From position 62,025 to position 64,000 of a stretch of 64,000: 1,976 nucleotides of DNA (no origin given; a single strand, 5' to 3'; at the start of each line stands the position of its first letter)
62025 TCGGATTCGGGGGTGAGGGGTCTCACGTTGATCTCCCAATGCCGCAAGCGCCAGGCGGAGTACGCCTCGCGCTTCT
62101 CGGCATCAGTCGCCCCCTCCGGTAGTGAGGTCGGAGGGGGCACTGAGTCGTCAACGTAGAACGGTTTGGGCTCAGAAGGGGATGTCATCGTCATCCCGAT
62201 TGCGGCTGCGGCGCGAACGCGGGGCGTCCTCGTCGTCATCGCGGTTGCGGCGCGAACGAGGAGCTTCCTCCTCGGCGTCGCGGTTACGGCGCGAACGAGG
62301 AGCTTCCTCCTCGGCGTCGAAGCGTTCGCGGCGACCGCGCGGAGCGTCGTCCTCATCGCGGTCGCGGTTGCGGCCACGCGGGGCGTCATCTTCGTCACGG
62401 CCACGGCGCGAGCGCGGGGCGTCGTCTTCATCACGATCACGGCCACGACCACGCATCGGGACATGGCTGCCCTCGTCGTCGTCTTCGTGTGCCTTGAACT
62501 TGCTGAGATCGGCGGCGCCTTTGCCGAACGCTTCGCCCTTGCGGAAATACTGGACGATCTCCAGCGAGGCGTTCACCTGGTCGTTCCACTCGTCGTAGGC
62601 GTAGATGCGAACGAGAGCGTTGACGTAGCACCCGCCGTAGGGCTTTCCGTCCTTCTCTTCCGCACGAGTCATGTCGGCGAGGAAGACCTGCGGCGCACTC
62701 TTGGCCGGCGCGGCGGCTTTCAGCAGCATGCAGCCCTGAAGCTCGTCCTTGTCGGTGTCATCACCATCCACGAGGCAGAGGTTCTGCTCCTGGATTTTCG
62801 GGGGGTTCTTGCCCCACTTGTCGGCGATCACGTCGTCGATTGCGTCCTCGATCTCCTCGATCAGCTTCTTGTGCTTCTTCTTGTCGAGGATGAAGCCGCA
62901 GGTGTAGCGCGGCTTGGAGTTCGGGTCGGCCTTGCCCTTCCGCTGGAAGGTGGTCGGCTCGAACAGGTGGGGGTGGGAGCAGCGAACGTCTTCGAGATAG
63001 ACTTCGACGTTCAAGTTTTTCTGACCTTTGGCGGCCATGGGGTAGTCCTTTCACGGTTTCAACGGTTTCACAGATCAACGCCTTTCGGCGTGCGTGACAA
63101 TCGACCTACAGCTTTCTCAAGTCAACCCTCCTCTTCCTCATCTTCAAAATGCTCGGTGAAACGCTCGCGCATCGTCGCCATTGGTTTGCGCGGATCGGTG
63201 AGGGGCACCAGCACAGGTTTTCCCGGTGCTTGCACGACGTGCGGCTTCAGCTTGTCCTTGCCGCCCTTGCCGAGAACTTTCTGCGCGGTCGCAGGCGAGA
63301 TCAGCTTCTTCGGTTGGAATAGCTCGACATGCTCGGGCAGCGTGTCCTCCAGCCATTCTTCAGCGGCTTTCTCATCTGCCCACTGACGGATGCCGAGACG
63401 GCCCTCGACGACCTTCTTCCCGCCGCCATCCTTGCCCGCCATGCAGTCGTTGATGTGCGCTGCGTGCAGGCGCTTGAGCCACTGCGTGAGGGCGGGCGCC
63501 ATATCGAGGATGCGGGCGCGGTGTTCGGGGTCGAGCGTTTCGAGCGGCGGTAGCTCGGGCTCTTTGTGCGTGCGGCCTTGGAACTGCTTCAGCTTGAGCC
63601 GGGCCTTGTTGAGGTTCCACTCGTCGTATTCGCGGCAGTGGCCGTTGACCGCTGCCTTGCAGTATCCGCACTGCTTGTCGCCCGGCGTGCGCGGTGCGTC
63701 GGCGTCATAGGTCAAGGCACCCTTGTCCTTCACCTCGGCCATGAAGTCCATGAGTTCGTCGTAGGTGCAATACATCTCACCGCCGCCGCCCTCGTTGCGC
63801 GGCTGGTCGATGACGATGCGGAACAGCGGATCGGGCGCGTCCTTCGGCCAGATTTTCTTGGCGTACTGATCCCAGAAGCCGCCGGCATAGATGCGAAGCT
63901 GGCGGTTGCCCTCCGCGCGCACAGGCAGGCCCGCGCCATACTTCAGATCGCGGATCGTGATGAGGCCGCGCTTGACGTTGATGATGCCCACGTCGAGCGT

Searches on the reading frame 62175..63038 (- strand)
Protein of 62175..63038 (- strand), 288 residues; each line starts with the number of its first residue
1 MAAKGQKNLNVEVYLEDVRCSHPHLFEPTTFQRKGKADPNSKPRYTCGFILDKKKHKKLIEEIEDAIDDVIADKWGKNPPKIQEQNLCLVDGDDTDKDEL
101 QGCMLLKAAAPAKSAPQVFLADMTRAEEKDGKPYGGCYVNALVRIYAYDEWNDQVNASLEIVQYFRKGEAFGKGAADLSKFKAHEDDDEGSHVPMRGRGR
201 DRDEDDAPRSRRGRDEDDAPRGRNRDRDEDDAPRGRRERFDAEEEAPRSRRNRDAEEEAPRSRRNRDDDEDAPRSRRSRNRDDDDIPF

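Call 36: find_related_loci(query=window:62175-63038:-, collection=viral_contigs, flank=10000)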
Query window:62175-63038:- (288 aa) in viral_contigs; peptide patterns used: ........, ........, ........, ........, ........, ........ (x = any residue, [..] = any of these).
7 stretches matched a pattern; 1 encode a relative of the query (tblastn E <= 1e-3); 1 distinct loci.
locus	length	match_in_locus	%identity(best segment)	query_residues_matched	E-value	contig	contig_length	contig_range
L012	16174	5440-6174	83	1-244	5e-126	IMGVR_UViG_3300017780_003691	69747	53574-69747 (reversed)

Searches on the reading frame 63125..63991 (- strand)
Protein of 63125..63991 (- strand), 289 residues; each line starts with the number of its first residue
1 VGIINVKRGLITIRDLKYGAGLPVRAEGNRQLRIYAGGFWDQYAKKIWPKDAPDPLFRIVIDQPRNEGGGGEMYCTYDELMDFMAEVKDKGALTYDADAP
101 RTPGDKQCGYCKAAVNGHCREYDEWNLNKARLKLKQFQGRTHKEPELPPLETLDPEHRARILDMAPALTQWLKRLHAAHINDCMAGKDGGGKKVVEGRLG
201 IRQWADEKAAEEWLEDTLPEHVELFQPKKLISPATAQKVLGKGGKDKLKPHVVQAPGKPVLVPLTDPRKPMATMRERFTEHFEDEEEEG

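Call 40: search_protein_families(library=pfam, proteins=[window:63125-63991:-], max_evalue=0.01)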
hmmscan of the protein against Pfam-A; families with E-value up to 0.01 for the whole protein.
window:63125-63991:- (289 aa): 1 family
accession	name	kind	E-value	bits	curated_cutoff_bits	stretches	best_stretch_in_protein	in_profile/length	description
PF10926.14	DUF2800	-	1.9e-40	139.6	21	1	4-269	125-368/368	Protein of unknown function (DUF2800)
